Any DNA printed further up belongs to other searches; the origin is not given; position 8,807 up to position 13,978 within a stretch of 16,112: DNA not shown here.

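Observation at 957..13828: Pilus cluster plus giant anchored surface protein: candidate cell-contact or host-attachment module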

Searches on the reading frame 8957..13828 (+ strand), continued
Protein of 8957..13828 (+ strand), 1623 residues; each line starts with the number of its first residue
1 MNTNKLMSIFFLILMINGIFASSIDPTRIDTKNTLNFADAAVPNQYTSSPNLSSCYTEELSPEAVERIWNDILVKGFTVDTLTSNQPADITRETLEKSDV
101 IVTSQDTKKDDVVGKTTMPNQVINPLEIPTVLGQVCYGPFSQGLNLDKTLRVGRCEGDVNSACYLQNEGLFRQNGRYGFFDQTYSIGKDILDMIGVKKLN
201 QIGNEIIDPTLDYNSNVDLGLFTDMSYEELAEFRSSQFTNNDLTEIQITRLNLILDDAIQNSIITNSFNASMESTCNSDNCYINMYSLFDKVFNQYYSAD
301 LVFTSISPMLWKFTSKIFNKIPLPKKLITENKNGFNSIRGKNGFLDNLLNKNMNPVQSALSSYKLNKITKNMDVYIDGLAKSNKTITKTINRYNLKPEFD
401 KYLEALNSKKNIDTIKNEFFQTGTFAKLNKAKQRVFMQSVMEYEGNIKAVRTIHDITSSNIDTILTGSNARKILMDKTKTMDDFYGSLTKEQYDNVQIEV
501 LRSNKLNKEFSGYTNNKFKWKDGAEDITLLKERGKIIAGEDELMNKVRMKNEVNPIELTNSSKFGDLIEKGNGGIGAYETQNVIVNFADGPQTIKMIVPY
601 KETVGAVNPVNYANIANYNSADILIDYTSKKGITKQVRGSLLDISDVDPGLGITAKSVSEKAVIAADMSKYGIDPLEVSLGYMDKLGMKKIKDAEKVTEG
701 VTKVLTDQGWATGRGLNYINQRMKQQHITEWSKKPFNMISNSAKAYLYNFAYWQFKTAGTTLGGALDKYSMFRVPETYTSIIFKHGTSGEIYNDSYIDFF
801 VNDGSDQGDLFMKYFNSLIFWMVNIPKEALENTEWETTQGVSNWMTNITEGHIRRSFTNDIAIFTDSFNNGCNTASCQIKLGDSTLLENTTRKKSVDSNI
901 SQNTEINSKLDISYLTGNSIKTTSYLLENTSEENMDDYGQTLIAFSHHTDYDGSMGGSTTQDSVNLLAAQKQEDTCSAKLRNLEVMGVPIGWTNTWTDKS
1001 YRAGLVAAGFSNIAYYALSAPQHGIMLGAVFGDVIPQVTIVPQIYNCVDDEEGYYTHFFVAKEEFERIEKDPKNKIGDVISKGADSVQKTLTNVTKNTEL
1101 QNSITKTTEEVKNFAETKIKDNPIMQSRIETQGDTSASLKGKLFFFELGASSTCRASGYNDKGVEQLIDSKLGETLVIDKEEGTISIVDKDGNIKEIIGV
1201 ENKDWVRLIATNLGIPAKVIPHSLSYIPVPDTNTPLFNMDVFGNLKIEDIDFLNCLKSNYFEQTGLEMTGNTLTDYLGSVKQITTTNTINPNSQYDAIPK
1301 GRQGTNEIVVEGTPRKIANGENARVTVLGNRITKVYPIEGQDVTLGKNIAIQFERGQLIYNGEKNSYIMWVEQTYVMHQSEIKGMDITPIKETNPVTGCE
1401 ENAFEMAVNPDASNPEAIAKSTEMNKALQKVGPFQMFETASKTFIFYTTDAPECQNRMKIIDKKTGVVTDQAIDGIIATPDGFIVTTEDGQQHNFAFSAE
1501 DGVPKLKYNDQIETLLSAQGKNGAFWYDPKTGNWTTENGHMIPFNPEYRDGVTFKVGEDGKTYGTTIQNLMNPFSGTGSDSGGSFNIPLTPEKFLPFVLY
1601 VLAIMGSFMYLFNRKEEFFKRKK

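Call 82: find_encoding_contigs(protein=P0001, flank=1000, max_places=3)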
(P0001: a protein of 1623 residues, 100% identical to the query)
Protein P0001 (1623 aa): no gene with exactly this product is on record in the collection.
